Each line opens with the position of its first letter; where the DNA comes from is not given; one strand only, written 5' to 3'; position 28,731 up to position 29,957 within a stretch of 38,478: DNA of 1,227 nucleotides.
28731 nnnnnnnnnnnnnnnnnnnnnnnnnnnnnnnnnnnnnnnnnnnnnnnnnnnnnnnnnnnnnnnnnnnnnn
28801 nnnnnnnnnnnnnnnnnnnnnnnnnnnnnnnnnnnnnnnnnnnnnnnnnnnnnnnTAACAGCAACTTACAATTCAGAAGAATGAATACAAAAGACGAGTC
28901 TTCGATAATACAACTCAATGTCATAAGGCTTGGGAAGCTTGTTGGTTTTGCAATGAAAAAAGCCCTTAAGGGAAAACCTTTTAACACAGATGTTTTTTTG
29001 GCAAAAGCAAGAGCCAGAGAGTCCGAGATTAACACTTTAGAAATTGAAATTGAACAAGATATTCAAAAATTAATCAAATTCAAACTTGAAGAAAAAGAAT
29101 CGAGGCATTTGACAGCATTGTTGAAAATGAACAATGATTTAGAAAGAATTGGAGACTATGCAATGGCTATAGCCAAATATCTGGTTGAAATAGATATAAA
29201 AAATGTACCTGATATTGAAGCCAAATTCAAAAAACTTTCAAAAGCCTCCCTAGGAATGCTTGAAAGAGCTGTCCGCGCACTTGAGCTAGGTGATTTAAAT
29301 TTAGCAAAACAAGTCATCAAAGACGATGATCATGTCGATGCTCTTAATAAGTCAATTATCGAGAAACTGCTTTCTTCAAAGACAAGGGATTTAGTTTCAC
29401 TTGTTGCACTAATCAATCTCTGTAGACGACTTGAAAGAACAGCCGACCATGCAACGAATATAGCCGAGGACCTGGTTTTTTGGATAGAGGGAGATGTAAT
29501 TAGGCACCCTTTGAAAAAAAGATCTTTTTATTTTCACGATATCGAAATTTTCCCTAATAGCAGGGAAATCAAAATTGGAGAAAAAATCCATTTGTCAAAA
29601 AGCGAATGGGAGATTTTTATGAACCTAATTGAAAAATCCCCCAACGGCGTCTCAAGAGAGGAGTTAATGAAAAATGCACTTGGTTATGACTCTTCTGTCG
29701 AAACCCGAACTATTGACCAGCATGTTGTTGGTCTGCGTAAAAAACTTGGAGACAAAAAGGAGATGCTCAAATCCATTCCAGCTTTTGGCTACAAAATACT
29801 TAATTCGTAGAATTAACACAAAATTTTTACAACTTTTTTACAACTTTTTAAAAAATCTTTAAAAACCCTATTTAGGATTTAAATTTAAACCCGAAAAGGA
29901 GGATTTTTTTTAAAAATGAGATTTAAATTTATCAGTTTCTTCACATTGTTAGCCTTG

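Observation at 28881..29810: PhoU domain fused directly to an OmpR/PhoB-type winged-helix DNA-binding domain: candidate one-component phosphate regulator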

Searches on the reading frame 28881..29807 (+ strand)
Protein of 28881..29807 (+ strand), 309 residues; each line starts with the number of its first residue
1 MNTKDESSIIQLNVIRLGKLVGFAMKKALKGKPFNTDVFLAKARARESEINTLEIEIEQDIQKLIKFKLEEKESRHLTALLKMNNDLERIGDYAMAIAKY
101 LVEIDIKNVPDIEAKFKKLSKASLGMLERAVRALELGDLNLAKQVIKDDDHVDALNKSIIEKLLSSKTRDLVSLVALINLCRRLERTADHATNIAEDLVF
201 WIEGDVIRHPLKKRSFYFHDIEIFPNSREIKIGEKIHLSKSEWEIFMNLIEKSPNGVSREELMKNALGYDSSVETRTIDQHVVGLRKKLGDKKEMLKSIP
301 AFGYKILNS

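Call 3: search_protein_families(library=pfam, proteins=[window:28881-29807:+], max_evalue=0.1)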
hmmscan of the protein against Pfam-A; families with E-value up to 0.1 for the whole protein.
window:28881-29807:+ (309 aa): 2 families
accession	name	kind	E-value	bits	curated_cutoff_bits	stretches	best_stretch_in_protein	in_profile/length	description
PF01895.24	PhoU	-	3.4e-30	104.7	23.5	2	117-197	2-88/89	PhoU domain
PF00486.34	Trans_reg_C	-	3.7e-15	56.2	26.2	1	233-305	1-76/77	Transcriptional regulatory protein, C terminal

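Call 4: search_protein_families(library=ncbifam, proteins=[window:28881-29807:+], max_evalue=0.1)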
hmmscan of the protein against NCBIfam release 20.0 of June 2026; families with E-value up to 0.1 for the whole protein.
window:28881-29807:+ (309 aa): 32 families (the best 25 are shown)
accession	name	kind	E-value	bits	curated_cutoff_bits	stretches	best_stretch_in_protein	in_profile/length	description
TIGR02135.1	phoU_full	equivalog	2.5e-34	118.8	130.25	1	11-205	11-210/212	phosphate signaling complex protein PhoU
NF008332.0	PRK11115.1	equivalog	4e-21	75.6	342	1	8-209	19-224/239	phosphate signaling complex protein PhoU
NF053854.1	RespRegPhoBBctds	equivalog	7.4e-15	54.9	270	1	213-305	130-223/225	two-component system response regulator PhoB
TIGR02154.1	PhoB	equivalog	4.3e-11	42.5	296.2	1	213-305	129-224/226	phosphate regulon transcriptional regulator PhoB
NF041733.1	resp_reg_CseB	equivalog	1.4e-09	37.7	350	1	212-306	133-226/228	two-component system response regulator CseB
NF040689.1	MtrAB_MtrA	equivalog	1.8e-09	37.2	300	1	217-305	125-217/219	MtrAB system response regulator MtrA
NF045944.1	ResRegRpaBCyano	equivalog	3e-08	33.3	330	1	221-298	136-216/229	response regulator transcription factor RpaB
NF012227.0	AdeR_RR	equivalog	4.1e-08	33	340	1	215-306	139-236/239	efflux system response regulator transcription factor AdeR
NF040534.1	resp_reg_YycF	equivalog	7.3e-08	31.9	340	1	215-293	132-211/231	response regulator YycF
NF041209.1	resp_regPieR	equivalog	1.8e-07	31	450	1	228-306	146-227/231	two component system response regulator PieR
NF007928.2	PRK10643.1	equivalog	1.2e-06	28.3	330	1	223-305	134-215/216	two-component system response regulator PmrA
NF008034.0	PRK10766.1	equivalog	4.6e-06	26.3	275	1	215-304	136-224/231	two-component system response regulator TorR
NF007977.0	PRK10701.1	equivalog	4.6e-06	26.3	330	1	212-293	135-217/241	two-component system response regulator RstA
NF007005.1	PRK09468.1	equivalog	9.6e-06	25.2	331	1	215-291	136-213/237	osmolarity response regulator transcription factor OmpR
NF008199.0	PRK10955.1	equivalog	1.5e-05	25.1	341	1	225-295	143-214/232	envelope stress response regulator transcription factor CpxR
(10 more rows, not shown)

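Call 5: find_homologous_proteins(query=window:28881-29807:+)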
Query window:28881-29807:+ (309 aa): 1791 proteins with E <= 0.001 among 3609 candidates; the best 120 are listed.
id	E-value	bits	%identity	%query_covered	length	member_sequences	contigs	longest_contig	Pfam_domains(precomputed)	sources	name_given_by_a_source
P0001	3.9e-192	655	100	100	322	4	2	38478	PF01895.25,PF00486.35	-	-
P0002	6.4e-150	516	80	100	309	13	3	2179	PF01895.25,PF00486.35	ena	-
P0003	2.7e-141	488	73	100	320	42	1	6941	PF01895.25,PF00486.35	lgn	-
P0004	8.7e-34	135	48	53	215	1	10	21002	PF01895.25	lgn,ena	-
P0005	2.1e-31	127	39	63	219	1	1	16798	PF01895.25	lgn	-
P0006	4.9e-28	116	35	64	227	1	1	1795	PF01895.25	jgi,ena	-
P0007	3.9e-27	113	36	64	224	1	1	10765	PF01895.25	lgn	-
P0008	6.0e-27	113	37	66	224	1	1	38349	PF01895.25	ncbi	ncbi:MAG: phosphate signaling complex protein PhoU [Candidatus Brocadiia bacterium]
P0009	7.0e-27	113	38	62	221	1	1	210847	PF01895.25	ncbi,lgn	ncbi:MAG: phosphate signaling complex protein PhoU [Pirellulales bacterium]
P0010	8.2e-27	112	41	53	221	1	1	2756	PF01895.25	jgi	jgi:phosphate transport system protein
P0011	3.8e-26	110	38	64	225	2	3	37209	PF01895.25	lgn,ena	-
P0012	4.0e-26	110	36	63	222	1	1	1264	PF01895.25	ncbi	-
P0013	6.2e-26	109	40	52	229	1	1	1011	PF01895.25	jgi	jgi:phosphate transport system protein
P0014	7.3e-26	109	38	62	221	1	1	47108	PF01895.25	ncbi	-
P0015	1.2e-25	108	37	57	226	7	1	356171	PF01895.25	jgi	-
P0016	1.6e-25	108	39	52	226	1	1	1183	PF01895.25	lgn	-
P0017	1.9e-25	108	36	63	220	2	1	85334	PF01895.25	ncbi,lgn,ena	-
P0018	3.0e-25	107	41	44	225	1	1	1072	PF01895.25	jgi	-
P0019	5.5e-25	106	38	53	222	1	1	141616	PF01895.25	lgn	-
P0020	5.9e-25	106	34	53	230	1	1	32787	PF01895.25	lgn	-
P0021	6.0e-25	106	35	53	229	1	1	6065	PF01895.25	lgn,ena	-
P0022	8.4e-25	106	37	57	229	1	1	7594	PF01895.25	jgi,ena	-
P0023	1.0e-24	105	35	63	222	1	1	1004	PF01895.25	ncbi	-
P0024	1.1e-24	105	40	53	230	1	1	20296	PF01895.25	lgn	-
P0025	1.5e-24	105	37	63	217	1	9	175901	PF01895.25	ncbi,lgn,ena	-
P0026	1.6e-24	105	33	65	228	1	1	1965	PF01895.25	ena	-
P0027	1.6e-24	105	36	63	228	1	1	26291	PF01895.25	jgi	-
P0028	1.7e-24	105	39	44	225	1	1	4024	PF01895.25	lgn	-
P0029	1.8e-24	105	33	65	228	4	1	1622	PF01895.25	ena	-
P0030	2.0e-24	104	34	63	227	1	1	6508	PF01895.25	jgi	jgi:phosphate transport system protein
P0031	2.2e-24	104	35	63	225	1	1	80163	PF01895.25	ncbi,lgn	-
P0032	2.4e-24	104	35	67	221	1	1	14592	PF01895.25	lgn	-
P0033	2.5e-24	104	41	52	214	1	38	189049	PF01895.25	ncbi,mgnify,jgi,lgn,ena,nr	ncbi:MAG TPA: phosphate transport system regulatory protein PhoU [Lentisphaeria bacterium]|mgnify:CR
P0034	2.5e-24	104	40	52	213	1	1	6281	PF01895.25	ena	-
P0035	2.9e-24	104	32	66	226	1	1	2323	PF01895.25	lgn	-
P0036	3.2e-24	104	35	67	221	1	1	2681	PF01895.25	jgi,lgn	jgi:phosphate transport system protein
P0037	3.3e-24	104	37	63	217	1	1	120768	PF01895.25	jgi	jgi:phosphate transport system protein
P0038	4.0e-24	103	46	44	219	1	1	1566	PF01895.25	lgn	-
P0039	4.1e-24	103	34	63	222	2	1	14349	PF01895.25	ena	-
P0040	5.1e-24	103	35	57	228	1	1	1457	PF01895.25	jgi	-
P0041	5.8e-24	103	34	63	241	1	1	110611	PF01895.25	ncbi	ncbi:MAG: phosphate signaling complex protein PhoU [Planctomycetota bacterium]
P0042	6.4e-24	103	41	44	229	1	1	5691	PF01895.25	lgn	-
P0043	7.0e-24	103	37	52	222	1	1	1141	PF01895.25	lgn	-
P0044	7.1e-24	103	33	66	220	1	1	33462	PF01895.25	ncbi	ncbi:MAG: phosphate signaling complex protein PhoU [Candidatus Krumholzibacteriia bacterium]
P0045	7.3e-24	103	34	65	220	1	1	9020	PF01895.25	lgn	-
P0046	7.3e-24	103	34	63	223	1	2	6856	PF01895.25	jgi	jgi:phosphate transport system protein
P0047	9.7e-24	102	39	44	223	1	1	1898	PF01895.25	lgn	-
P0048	1.0e-23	102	36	65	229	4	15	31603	PF01895.25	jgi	jgi:phosphate transport system protein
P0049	1.1e-23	102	34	66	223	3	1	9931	PF01895.25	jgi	jgi:phosphate transport system protein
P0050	1.1e-23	102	34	59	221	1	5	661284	PF01895.25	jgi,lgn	jgi:phosphate transport system protein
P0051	1.2e-23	102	37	63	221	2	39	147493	PF01895.25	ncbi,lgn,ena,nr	ncbi:MAG: phosphate signaling complex protein PhoU [Syntrophaceae bacterium]|nr:phosphate signaling 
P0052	1.2e-23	102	34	63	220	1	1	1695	PF01895.25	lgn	-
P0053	1.3e-23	102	35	65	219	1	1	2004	PF01895.25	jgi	jgi:phosphate transport system protein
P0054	1.3e-23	102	34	63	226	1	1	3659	PF01895.25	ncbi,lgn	-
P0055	1.4e-23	102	38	53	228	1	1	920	PF01895.25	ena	-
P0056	1.4e-23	102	35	65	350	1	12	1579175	PF01895.25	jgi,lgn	jgi:phosphate transport system protein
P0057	1.5e-23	102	35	52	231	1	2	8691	PF01895.25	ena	-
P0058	1.8e-23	101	39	57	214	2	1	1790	PF01895.25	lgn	-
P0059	2.1e-23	101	32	64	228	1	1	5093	PF01895.25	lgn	-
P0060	2.1e-23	101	36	63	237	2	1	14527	PF01895.25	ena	-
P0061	2.2e-23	101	38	57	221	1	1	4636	PF01895.25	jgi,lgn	jgi:phosphate transport system protein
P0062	2.2e-23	101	39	63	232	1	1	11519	PF01895.25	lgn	-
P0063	2.3e-23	101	41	52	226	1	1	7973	PF01895.25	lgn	-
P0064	2.4e-23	101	37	53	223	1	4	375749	PF01895.25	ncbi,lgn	-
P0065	2.5e-23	101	33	66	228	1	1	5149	PF01895.25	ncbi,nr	ncbi:MAG: phosphate signaling complex protein PhoU [Sedimentisphaerales bacterium]|nr:phosphate sign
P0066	2.7e-23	101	31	65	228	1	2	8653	PF01895.25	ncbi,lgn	-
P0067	2.8e-23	101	36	64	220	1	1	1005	PF01895.25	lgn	-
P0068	3.6e-23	100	42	44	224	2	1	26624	PF01895.25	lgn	-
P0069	3.9e-23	100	37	56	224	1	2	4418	PF01895.25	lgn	-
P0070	4.0e-23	100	35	63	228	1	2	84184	PF01895.25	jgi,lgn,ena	-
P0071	4.3e-23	100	35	63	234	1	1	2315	PF01895.25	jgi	-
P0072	4.6e-23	100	35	56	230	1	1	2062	PF01895.25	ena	-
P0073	4.7e-23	100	36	63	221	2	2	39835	PF01895.25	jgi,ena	jgi:phosphate transport system protein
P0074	4.7e-23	100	34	65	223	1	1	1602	PF01895.25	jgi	jgi:phosphate transport system protein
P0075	4.8e-23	100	34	63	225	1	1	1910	PF01895.25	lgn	-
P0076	4.9e-23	100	35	65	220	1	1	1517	PF01895.25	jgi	jgi:phosphate transport system protein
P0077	4.9e-23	100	35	53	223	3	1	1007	PF01895.25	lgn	-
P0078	4.9e-23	100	34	57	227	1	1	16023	PF01895.25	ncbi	-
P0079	5.3e-23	100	36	67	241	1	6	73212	PF01895.25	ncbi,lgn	-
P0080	5.6e-23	100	34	61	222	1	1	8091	PF01895.25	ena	-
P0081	5.7e-23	100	37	52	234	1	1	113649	PF01895.25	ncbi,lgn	-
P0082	5.7e-23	100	36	63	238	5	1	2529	PF01895.25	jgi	jgi:phosphate transport system protein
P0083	5.8e-23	100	34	63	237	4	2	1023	PF01895.25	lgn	-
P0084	5.9e-23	100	37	52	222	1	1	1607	PF01895.25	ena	-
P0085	6.1e-23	100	33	64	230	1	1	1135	PF01895.25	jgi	jgi:phosphate transport system protein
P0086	6.2e-23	100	35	54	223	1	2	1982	PF01895.25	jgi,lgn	jgi:phosphate transport system protein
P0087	6.3e-23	100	35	63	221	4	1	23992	PF01895.25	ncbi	-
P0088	6.4e-23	100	36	63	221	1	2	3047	PF01895.25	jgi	-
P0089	6.7e-23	99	33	67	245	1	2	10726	PF01895.25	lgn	-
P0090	7.1e-23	99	37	63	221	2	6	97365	PF01895.25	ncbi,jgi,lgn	jgi:phosphate transport system protein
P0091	7.2e-23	99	35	63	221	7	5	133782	PF01895.25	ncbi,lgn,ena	-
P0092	8.1e-23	99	32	63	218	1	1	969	PF01895.25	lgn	-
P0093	8.8e-23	99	34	68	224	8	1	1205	PF01895.25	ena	-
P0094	8.9e-23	99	35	66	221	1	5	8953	PF01895.25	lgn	-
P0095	9.4e-23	99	32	61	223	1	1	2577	PF01895.25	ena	-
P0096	9.5e-23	99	35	53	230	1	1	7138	PF01895.25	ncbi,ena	-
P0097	9.8e-23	99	31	64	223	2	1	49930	PF01895.25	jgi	jgi:phosphate transport system protein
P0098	9.9e-23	99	36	64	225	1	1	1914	PF01895.25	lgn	-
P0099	1.0e-22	99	36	63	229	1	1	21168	PF01895.25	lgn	-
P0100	1.1e-22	99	34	52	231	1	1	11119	PF01895.25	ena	-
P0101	1.1e-22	99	34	63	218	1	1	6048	PF01895.25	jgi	jgi:phosphate transport system protein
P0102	1.1e-22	99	37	57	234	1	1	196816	PF01895.25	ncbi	-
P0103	1.1e-22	99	34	52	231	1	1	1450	PF01895.25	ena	-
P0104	1.1e-22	99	33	66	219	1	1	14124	PF01895.25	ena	-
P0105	1.2e-22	99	39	52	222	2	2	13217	PF01895.25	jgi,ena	jgi:phosphate transport system protein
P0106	1.2e-22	99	34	52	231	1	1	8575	PF01895.25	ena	-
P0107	1.2e-22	99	34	64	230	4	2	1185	PF01895.25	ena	-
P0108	1.3e-22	99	35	65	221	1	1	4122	PF01895.25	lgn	-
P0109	1.3e-22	99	35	63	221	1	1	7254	PF01895.25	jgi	jgi:phosphate transport system protein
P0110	1.3e-22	98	35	56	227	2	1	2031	PF01895.25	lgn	-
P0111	1.3e-22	98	36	63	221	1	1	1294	PF01895.25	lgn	-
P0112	1.4e-22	98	32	66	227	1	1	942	PF01895.25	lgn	-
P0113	1.4e-22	98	32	67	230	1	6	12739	PF01895.25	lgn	-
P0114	1.4e-22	98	35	64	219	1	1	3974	PF01895.25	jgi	-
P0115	1.4e-22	98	34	65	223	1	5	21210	PF01895.25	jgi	jgi:phosphate transport system protein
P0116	1.5e-22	98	33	66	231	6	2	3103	PF01895.25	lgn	-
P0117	1.6e-22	98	36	63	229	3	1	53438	PF01895.25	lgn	-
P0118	1.7e-22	98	38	52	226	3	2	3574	PF01895.25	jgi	jgi:phosphate transport system protein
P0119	1.7e-22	98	36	53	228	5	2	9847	PF01895.25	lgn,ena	-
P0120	1.7e-22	98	35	53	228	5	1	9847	PF01895.25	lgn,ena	-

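Call 8: find_encoding_contigs(protein=P0003, flank=6000)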
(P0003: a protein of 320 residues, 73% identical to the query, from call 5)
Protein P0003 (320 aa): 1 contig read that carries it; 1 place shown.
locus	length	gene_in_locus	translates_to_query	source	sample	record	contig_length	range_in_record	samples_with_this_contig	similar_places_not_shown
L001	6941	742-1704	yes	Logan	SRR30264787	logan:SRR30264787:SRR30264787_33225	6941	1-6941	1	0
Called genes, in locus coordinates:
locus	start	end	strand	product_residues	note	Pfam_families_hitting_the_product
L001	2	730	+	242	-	?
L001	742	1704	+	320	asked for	PF01895:PhoU, PF00486:Trans_reg_C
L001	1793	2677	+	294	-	PF12849:PBP_like_2, PF13531:SBP_bac_11 (weak), PF12727:PBP_like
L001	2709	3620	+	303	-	PF00528:BPD_transp_1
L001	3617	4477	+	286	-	PF00528:BPD_transp_1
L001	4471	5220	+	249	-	PF00005:ABC_tran, PF13304:AAA_21 (faint)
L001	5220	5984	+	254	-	PF02463:SMC_N (faint), PF00005:ABC_tran, PF13304:AAA_21 (faint)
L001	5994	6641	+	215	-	PF01895:PhoU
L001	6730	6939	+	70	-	?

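Call 9: find_encoding_contigs(protein=P0002, flank=6000)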
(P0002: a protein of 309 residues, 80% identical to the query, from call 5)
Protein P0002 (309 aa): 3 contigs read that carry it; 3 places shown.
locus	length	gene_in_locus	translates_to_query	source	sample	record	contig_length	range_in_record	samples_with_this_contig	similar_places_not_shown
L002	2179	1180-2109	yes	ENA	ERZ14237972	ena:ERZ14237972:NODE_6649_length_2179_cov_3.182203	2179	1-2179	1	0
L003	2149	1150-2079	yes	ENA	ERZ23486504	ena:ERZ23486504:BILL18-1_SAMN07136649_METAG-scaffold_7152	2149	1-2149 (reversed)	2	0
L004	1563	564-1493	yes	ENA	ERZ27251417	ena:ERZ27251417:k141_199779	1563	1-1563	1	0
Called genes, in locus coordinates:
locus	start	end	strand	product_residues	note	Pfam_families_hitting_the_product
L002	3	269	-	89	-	?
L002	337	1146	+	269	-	PF26178:Rv2075c_cat, PF26146:PI-PLC_X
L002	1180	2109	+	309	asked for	PF01895:PhoU, PF00486:Trans_reg_C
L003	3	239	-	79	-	?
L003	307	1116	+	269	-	PF26178:Rv2075c_cat, PF26146:PI-PLC_X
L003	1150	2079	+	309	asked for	PF01895:PhoU, PF00486:Trans_reg_C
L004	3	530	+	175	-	?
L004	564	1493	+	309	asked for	PF01895:PhoU, PF00486:Trans_reg_C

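Call 10: find_related_loci(query=window:28881-29807:+, collection=genome_contigs, flank=8000)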
Query window:28881-29807:+ (309 aa) in genome_contigs; peptide patterns used: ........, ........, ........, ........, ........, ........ (x = any residue, [..] = any of these).
165 stretches matched a pattern; 6 encode a relative of the query (tblastn E <= 1e-3); 6 distinct loci.
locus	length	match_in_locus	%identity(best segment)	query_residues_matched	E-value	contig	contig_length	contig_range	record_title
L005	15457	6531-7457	81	1-309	2e-166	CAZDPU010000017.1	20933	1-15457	MAG TPA_asm: uncultured bacterium isolate SRP077602_co11_586 genome assembly, contig: NODE_2387_length_20933_cov_9.71822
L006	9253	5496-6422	80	1-309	4e-165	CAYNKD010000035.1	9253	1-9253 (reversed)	MAG TPA_asm: uncultured bacterium isolate binchicken_co46_18 genome assembly, contig: NODE_14688_length_9253_cov_7.35812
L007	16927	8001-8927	74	1-309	5e-156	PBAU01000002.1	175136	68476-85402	MAG: bacterium isolate SP4379 161638, whole genome shotgun sequence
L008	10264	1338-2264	74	1-309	3e-154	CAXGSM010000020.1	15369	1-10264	MAG TPA_asm: uncultured bacterium isolate ERR594303_binner12_Refined_14 genome assembly, contig: ERZ8578522.2132, whole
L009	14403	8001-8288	30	214-305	4e-9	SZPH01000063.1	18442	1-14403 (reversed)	Chloroflexi bacterium CFX5 ZYPT4scaffold_1372, whole genome shotgun sequence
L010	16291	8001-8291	28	210-305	5e-9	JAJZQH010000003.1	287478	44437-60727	MAG: bacterium isolate SKS1.bin41 NODE_22_length_287478_cov_12.480802, whole genome shotgun sequence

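Call 25: search_protein_representatives(alignment_id=A2)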
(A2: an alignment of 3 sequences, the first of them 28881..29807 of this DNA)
Query: 3 sequences, 309 profile positions. Proteins with E-value up to 0.001 (for the whole library): 12812; up to 1e-10: 2880; up to 1e-30: 3. The best 150 are listed.
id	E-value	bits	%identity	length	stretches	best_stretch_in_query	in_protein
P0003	7.0e-189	643.0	-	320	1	1-309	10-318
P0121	1.5e-54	201.8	-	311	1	14-306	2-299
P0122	9.5e-40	153.1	-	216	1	13-210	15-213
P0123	2.4e-29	119.0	-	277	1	48-305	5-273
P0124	3.3e-29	118.5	-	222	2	47-212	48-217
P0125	6.1e-29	117.6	-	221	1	10-211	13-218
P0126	1.8e-28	116.1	-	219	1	42-210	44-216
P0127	5.0e-28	114.6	-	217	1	6-210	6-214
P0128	3.0e-27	112.1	-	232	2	63-211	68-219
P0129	3.5e-27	111.9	-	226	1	8-213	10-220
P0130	8.2e-27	110.6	-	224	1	4-211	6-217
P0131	1.1e-26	110.3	-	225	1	17-210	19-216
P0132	1.2e-26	110.2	-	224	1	13-214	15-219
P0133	1.3e-26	110.0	-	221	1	17-210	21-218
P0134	2.0e-26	109.3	-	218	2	70-210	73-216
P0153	5.0e-25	104.8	-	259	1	10-210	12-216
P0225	1.1e-22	97.1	-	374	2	58-210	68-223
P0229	1.3e-22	96.9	-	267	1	13-210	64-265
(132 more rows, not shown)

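Call 28: search_protein_families(library=pfam, proteins=[P0121, P0123, P0225, P0229, P0153], max_evalue=0.01)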
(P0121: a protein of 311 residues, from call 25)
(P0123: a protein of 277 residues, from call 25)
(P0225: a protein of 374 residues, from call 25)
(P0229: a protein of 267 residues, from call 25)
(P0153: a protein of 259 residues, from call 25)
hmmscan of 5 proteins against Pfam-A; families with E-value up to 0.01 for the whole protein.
P0121 (311 aa): 2 families
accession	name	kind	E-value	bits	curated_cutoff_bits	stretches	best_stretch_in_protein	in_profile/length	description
PF01895.24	PhoU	-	1.8e-34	118.4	23.5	2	103-189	1-89/89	PhoU domain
PF00486.34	Trans_reg_C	-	2e-18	66.7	26.2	1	227-299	2-77/77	Transcriptional regulatory protein, C terminal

P0123 (277 aa): 3 families
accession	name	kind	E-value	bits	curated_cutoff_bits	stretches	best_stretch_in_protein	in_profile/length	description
PF01895.24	PhoU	-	2.8e-40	137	23.5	2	74-158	1-88/89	PhoU domain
PF00486.34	Trans_reg_C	-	3.8e-21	75.4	26.2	1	201-274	1-77/77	Transcriptional regulatory protein, C terminal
PF04356.17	DUF489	-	0.0003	21.3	26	0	73-158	18-104/192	Protein of unknown function (DUF489)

P0225 (374 aa): 2 families
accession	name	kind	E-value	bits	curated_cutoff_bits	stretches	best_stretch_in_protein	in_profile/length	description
PF01895.24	PhoU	-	3.5e-36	123.9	23.5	2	24-111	1-88/89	PhoU domain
PF01451.26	LMWPc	-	1.2e-10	42.2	23.2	1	230-320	1-98/144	Low molecular weight phosphotyrosine protein phosphatase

P0229 (267 aa): 1 family
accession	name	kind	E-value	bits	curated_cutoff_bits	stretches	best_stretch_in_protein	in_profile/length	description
PF01895.24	PhoU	-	5.6e-41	139.3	23.5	2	65-153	1-89/89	PhoU domain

P0153 (259 aa): 1 family
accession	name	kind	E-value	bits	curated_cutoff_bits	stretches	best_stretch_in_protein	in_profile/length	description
PF01895.24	PhoU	-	2.4e-40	137.2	23.5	2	17-103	2-88/89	PhoU domain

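Call 29: find_encoding_contigs(protein=P0121, flank=8000)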
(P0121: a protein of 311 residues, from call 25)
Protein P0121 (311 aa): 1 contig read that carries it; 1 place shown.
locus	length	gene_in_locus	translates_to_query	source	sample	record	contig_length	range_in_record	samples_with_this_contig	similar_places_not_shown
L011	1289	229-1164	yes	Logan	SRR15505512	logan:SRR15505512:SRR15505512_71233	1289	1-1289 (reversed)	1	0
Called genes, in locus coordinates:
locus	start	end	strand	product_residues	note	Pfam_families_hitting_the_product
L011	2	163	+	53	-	?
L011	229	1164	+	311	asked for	PF01895:PhoU, PF00486:Trans_reg_C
